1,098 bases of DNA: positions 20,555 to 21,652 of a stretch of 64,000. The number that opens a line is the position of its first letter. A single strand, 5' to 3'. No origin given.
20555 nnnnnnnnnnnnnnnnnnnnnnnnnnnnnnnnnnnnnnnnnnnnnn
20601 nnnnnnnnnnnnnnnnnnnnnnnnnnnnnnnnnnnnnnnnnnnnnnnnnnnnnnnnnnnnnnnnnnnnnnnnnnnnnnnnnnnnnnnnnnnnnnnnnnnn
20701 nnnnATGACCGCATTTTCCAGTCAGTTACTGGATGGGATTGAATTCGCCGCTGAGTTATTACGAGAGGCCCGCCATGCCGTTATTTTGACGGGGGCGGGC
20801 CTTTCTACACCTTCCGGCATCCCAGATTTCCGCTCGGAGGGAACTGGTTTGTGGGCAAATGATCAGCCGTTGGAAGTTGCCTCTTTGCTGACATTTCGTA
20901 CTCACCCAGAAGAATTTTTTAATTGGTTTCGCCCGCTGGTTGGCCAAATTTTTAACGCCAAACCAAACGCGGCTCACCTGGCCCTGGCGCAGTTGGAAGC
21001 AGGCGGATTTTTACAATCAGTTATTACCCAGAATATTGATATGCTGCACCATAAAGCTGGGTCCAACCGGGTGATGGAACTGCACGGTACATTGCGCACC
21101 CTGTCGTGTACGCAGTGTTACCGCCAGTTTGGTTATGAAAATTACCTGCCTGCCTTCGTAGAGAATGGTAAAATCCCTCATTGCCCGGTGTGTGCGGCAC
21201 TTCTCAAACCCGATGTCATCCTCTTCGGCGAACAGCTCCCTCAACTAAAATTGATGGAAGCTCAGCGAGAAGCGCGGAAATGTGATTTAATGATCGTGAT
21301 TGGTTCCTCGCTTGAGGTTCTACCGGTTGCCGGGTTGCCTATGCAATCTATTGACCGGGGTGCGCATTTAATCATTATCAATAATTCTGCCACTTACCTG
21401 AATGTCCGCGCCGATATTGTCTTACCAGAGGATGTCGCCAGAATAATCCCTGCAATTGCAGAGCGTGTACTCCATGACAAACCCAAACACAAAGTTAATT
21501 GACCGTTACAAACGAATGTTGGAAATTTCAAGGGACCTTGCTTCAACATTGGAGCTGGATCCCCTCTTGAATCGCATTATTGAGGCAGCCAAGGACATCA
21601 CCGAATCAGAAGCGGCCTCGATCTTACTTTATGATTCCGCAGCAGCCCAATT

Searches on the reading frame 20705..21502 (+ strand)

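Call 64: search_protein_families(library=pfam, proteins=[window:20705-21502:+], max_evalue=0.00001)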
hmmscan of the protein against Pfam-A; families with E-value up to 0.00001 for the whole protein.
window:20705-21502:+ (265 aa): 1 family
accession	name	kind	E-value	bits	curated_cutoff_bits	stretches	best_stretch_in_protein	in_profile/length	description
PF02146.23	SIR2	-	9.4e-52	176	24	1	30-207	1-180/180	Sir2 family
